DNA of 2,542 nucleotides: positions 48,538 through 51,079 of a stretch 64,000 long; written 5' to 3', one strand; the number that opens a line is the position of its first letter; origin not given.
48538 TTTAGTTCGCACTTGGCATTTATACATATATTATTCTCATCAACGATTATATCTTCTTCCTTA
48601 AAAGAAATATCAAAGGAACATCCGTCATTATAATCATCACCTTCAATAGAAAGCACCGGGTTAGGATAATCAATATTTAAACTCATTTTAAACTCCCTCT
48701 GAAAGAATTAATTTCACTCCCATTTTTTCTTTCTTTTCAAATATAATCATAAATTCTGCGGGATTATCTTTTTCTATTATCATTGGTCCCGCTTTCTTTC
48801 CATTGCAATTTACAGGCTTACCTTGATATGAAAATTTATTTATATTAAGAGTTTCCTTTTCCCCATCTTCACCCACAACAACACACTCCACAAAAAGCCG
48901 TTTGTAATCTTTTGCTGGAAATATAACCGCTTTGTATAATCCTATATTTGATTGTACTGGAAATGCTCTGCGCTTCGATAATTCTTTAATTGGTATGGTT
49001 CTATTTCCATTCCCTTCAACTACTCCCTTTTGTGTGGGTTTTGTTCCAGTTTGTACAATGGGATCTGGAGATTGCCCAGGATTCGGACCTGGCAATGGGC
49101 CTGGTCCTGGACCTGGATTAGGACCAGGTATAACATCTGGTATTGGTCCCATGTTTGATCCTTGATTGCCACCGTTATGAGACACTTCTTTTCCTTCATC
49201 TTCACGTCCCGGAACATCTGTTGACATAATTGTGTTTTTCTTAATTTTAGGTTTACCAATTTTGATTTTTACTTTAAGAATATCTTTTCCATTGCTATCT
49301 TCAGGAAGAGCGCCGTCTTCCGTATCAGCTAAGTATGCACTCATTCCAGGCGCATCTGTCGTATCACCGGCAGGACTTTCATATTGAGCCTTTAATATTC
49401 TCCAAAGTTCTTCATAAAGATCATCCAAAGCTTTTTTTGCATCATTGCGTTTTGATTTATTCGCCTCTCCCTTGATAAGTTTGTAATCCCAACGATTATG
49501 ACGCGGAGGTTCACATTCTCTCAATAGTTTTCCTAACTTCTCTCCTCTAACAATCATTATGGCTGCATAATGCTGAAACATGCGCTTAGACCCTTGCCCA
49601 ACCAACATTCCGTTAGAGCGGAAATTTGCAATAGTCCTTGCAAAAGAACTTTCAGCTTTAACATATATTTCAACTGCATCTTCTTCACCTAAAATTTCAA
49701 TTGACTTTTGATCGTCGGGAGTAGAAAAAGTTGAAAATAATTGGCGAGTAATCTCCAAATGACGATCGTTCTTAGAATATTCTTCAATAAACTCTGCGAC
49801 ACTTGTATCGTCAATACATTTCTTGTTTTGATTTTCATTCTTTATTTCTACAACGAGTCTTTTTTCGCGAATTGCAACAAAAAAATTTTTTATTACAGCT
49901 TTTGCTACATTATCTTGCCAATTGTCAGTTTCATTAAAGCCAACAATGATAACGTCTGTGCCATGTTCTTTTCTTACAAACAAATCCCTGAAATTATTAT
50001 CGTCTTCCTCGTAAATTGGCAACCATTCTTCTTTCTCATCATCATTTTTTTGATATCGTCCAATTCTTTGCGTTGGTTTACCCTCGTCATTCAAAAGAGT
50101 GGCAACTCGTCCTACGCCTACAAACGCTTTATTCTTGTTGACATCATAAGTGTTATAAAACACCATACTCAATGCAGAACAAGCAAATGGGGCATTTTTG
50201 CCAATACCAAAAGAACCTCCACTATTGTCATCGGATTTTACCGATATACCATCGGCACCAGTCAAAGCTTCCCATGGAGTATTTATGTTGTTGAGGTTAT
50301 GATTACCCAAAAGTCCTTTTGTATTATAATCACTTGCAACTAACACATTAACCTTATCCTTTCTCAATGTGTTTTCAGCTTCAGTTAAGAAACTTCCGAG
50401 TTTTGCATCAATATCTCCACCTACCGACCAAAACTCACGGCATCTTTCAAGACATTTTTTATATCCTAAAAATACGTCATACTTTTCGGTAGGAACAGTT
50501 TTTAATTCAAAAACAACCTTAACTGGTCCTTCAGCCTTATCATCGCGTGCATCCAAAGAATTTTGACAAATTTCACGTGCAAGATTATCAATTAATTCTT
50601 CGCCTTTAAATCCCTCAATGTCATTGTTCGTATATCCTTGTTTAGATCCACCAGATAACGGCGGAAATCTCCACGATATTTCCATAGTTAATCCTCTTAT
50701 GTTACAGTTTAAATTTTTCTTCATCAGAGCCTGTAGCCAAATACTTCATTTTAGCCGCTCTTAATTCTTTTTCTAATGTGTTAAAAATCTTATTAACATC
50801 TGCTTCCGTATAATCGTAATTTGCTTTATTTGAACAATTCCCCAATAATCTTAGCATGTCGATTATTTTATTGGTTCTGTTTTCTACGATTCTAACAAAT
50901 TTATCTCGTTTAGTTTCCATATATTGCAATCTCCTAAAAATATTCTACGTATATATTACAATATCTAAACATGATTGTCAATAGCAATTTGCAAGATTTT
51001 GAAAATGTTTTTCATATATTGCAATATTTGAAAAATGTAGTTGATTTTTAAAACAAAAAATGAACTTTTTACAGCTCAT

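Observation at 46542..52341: dcm ... vsr-bracketed cassette: GHKL (MORC-like) ATPase plus three proteins with no recognisable motif; candidate novel methylation-linked defence module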

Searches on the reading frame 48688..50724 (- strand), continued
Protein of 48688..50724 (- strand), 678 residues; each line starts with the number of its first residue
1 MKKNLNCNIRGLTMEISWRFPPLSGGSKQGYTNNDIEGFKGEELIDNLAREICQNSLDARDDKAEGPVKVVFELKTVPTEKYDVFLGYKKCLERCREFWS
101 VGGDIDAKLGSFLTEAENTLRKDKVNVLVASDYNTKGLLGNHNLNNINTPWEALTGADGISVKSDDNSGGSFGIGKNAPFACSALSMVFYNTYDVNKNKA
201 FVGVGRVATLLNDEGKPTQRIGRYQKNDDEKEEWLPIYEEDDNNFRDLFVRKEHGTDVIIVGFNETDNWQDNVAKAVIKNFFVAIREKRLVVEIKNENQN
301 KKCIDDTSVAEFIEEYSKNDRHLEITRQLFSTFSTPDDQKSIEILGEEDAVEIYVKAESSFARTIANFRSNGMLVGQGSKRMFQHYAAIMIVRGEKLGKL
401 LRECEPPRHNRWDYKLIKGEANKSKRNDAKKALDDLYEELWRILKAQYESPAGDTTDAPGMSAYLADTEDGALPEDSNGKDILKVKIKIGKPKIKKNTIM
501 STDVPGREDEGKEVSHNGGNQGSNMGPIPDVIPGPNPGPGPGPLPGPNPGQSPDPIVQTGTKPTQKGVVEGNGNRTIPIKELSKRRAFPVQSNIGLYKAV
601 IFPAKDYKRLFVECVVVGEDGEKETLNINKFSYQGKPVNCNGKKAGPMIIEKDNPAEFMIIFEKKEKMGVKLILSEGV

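Call 94: get_annotated_region(hit=H33, flank=7000)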
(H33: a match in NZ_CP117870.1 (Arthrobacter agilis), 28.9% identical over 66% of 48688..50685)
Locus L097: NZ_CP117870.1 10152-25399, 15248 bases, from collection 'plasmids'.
description: Arthrobacter agilis strain TMP24 plasmid pAAG24-152, complete sequence
organism: Arthrobacter agilis (NCBI taxid 37921)
taxonomy: Bacteria; Actinomycetota; Actinomycetes; Micrococcales; Micrococcaceae; Arthrobacter; Arthrobacter agilis
host: -; source: cell culture,Middle part of the water column of temporary meltwater pond; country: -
typing (MOB-suite, as given by PLSDB): mobilizable; relaxase MOBF
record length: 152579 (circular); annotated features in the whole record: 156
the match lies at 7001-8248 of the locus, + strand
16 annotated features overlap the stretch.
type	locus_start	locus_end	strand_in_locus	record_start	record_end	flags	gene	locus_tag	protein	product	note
CDS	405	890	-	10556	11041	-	-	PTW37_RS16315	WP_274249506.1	histone-like nucleoid-structuring protein Lsr2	-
CDS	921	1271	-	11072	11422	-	-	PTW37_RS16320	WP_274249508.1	Lsr2 family protein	-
CDS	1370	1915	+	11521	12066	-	-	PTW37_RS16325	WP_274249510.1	hypothetical protein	-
CDS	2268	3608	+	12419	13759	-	dcm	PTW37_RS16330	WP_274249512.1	DNA (cytosine-5-)-methyltransferase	GO:0006304 - DNA modification [Evidence IEA]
CDS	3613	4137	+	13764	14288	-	vsr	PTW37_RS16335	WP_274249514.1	DNA mismatch endonuclease Vsr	GO:0006298 - mismatch repair [Evidence IEA]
CDS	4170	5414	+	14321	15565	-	-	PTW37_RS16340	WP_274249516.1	type II restriction endonuclease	GO:0009307 - DNA restriction-modification system [Evidence IEA]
CDS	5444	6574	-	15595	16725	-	-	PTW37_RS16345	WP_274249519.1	DUF3320 domain-containing protein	-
CDS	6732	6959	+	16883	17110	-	-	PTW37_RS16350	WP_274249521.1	hypothetical protein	-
CDS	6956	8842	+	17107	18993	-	-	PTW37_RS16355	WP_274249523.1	hypothetical protein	-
CDS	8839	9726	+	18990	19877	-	-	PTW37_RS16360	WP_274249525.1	hypothetical protein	-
CDS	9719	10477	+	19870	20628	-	-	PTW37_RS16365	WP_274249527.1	DUF6339 family protein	-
CDS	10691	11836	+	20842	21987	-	-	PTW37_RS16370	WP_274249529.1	Shedu immune nuclease family protein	-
CDS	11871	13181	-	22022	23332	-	-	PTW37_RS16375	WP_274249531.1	ISL3 family transposase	-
CDS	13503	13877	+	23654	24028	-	-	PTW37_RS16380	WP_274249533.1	hypothetical protein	-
CDS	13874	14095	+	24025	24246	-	-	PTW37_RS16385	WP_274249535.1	hypothetical protein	-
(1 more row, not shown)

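Call 97: search_solved_structures(query=L080:11623-12765:+, max_evalue=0.001)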
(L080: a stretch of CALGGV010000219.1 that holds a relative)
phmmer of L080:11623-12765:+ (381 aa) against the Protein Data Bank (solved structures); distinct sequences matched with E-value up to 0.001: 55.
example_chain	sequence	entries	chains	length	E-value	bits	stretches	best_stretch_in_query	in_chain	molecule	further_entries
10fb_A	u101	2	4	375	5.9e-114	384.3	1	17-375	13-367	Queuine tRNA-ribosyltransferase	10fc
10fa_A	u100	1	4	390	6.5e-114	384.2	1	17-375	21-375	Queuine tRNA-ribosyltransferase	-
2ash_A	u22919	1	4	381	3.5e-112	378.5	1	16-375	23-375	Queuine tRNA-ribosyltransferase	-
6ygl_A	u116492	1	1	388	9.1e-111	373.8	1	15-374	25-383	Queuine tRNA-ribosyltransferase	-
1ozm_A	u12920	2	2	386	1.6e-110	373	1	15-374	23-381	Queuine tRNA-ribosyltransferase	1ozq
1y5v_A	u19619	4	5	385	4.1e-110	371.7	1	15-374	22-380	Queuine tRNA-ribosyltransferase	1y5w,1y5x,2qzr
5n6f_A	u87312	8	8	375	4.1e-110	371.7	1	16-374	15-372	Queuine tRNA-ribosyltransferase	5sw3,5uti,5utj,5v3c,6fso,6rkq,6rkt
1enu_A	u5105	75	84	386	4.1e-110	371.7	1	15-374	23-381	TRNA-GUANINE TRANSGLYCOSYLASE | QUEUINE TRNA-RIBOSYLTRANSFERASE | TRNA-GUANINE-TRANSGLYCOSYLASE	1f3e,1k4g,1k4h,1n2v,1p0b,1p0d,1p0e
4kwo_A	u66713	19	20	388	4.2e-110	371.6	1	15-374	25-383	Queuine tRNA-ribosyltransferase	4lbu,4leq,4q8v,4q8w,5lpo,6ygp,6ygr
5i00_A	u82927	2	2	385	4.2e-110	371.6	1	15-374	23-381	Queuine tRNA-ribosyltransferase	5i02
2oko_A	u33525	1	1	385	1.1e-109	370.3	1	15-374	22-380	Queuine tRNA-ribosyltransferase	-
2pot_A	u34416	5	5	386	1.1e-109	370.3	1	15-374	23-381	Queuine tRNA-ribosyltransferase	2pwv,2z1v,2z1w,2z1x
1efz_A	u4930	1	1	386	1.1e-109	370.3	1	15-374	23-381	TRNA-GUANINE TRANSGLYCOSYLASE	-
3unt_A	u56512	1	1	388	1.1e-109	370.3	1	15-374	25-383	Queuine tRNA-ribosyltransferase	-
4hsh_A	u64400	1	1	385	1.5e-109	369.8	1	15-374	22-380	Queuine tRNA-ribosyltransferase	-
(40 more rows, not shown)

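Call 98: search_solved_structures(query=L021:3809-6973:+, max_evalue=0.001)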
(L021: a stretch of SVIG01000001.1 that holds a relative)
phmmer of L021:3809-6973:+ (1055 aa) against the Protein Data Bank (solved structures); distinct sequences matched with E-value up to 0.001: 45.
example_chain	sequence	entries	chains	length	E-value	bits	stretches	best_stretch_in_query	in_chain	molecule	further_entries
5lb3_B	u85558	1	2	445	3.7e-25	91.6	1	401-724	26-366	ATP-dependent DNA helicase Q5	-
5lb5_A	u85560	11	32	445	3.7e-25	91.6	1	401-724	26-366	ATP-dependent DNA helicase Q5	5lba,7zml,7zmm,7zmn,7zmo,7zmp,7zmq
7zms_A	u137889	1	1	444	3.9e-25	91.5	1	401-724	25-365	ATP-dependent DNA helicase Q5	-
8rl5_A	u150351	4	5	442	4e-25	91.5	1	401-724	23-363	ATP-dependent DNA helicase Q5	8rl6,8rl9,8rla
5lb8_A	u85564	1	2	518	6e-25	90.9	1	401-724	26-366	ATP-dependent DNA helicase Q5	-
8qw9_R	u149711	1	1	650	1.1e-24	90.1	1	394-723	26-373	ATP-dependent DNA helicase Q5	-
8qq2_R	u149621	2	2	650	1.1e-24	90.1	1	394-723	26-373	ATP-dependent DNA helicase Q5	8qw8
9ei2_U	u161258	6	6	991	2.9e-24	88.6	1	400-723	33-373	ATP-dependent DNA helicase Q5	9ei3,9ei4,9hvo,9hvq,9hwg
9ei1_U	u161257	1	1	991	3.8e-23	85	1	400-723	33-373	ATP-dependent DNA helicase Q5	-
1oyw_A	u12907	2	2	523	6.8e-23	84.1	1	389-711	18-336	ATP-dependent DNA helicase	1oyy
9i22_A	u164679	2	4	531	7.1e-23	84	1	389-706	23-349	ATP-dependent DNA helicase Q1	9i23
4u7d_A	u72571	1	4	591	9.7e-23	83.6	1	389-706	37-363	ATP-dependent DNA helicase Q1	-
2v1x_A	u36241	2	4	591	9.7e-23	83.6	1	389-706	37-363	ATP-DEPENDENT DNA HELICASE Q1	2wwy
8yrs_A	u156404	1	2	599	1e-22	83.5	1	389-706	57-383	ATP-dependent DNA helicase Q1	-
7a8r_A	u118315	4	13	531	1.6e-22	82.9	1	389-706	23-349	ATP-dependent DNA helicase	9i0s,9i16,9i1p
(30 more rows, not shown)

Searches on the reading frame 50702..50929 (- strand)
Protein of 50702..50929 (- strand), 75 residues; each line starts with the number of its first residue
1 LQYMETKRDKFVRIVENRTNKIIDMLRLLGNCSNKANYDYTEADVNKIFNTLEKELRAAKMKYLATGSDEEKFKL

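Call 3: search_protein_families(library=pfam, proteins=[window:50702-50929:-], max_evalue=0.1)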
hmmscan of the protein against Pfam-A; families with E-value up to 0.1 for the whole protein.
window:50702-50929:- (75 aa): 0 families

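Call 4: search_protein_families(library=padloc, proteins=[window:50702-50929:-], max_evalue=0.1)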
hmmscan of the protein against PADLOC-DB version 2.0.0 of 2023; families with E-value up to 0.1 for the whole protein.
window:50702-50929:- (75 aa): 0 families

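Call 5: search_protein_families(library=ncbifam, proteins=[window:50702-50929:-], max_evalue=0.1)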
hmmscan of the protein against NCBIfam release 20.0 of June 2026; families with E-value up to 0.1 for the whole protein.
window:50702-50929:- (75 aa): 0 families

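Call 74: search_protein_families(library=pfam, alignment_id=A6, max_evalue=1)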
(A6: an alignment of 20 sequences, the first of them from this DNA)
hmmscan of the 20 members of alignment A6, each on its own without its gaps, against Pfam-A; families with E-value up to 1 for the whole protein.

A. member 1, seq(72 aa): 0 families

B. families by the number of members that match (of 20 scanned): 19 families
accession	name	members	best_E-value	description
PF06424.17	PRP1_N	4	0.024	PRP1 splicing factor, N-terminal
PF13643.11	DUF4145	3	0.079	Domain of unknown function (DUF4145)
PF09522.15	RE_R_Pab1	3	0.11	R.Pab1 restriction endonuclease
PF07700.20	HNOB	2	0.04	Haem-NO-binding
PF01904.24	DUF72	2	0.062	Protein of unknown function DUF72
PF23153.1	Aip3p_Bud6_N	2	0.12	Aip3p/Bud6 N-terminal domain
PF01595.25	CNNM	2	0.13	Cyclin M transmembrane N-terminal domain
PF00043.30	GST_C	2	0.2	Glutathione S-transferase, C-terminal domain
PF01126.25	Heme_oxygenase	1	0.0087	Heme oxygenase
PF08408.16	DNA_pol_B_3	1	0.03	DNA polymerase family B viral insert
PF14401.11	RLAN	1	0.036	RimK-like ATPgrasp N-terminal domain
PF00076.28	RRM_1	1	0.036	RNA recognition motif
PF17182.10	OSK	1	0.041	OSK domain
PF02324.22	Glyco_hydro_70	1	0.042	Glycosyl hydrolase family 70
PF11095.14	Gemin7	1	0.044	Gem-associated protein 7 (Gemin7)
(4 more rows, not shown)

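Call 75: search_solved_structures(query=A6, max_evalue=10, show_alignments=2)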
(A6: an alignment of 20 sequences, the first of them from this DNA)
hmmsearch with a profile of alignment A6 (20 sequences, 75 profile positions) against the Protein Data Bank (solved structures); distinct sequences matched with E-value up to 10: 25.
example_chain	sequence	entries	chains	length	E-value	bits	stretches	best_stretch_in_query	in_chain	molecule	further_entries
5tue_A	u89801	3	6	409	0.012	18.7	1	11-38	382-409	Tetracycline destructase Tet(50)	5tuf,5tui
7unh_A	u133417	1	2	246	0.049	16.7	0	40-74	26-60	SP2 designed chlorophyll dimer protein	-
8twg_B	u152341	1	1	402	0.051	16.7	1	11-32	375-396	6-hydroxynicotinate 3-monooxygenase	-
7uni_A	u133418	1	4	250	0.052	16.6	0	40-74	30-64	SP2-ZnPPaM designed chlorophyll dimer protein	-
5tuk_A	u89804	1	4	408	0.073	16.2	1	11-38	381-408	Tetracycline destructase Tet(51)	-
5w42_B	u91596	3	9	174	0.091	15.9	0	39-68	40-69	Hemagglutinin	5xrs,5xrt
5tum_A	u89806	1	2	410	0.1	15.7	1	8-38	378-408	tetracycline destructase Tet(56)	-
6n4f_B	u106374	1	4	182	0.56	13.3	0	27-57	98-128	Hemagglutinin HA2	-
6mzk_A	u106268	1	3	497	0.98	12.6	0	40-68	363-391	Hemagglutinin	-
5u8e_A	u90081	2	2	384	1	12.5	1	31-57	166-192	arginine kinase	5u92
2x7v_A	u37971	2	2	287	1.2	12.3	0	41-53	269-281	PROBABLE ENDONUCLEASE 4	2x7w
4uoa_B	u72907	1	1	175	1.2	12.3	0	27-57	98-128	HA2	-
8tj7_B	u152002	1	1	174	1.2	12.3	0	27-57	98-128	Hemagglutinin HA2 chain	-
4unw_B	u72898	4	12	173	1.3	12.2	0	27-57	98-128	H3 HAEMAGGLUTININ HA2 CHAIN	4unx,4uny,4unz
4uo4_B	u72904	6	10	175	1.3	12.2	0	27-57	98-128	H3 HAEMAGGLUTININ HA2 CHAIN | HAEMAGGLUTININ HA2 | HA2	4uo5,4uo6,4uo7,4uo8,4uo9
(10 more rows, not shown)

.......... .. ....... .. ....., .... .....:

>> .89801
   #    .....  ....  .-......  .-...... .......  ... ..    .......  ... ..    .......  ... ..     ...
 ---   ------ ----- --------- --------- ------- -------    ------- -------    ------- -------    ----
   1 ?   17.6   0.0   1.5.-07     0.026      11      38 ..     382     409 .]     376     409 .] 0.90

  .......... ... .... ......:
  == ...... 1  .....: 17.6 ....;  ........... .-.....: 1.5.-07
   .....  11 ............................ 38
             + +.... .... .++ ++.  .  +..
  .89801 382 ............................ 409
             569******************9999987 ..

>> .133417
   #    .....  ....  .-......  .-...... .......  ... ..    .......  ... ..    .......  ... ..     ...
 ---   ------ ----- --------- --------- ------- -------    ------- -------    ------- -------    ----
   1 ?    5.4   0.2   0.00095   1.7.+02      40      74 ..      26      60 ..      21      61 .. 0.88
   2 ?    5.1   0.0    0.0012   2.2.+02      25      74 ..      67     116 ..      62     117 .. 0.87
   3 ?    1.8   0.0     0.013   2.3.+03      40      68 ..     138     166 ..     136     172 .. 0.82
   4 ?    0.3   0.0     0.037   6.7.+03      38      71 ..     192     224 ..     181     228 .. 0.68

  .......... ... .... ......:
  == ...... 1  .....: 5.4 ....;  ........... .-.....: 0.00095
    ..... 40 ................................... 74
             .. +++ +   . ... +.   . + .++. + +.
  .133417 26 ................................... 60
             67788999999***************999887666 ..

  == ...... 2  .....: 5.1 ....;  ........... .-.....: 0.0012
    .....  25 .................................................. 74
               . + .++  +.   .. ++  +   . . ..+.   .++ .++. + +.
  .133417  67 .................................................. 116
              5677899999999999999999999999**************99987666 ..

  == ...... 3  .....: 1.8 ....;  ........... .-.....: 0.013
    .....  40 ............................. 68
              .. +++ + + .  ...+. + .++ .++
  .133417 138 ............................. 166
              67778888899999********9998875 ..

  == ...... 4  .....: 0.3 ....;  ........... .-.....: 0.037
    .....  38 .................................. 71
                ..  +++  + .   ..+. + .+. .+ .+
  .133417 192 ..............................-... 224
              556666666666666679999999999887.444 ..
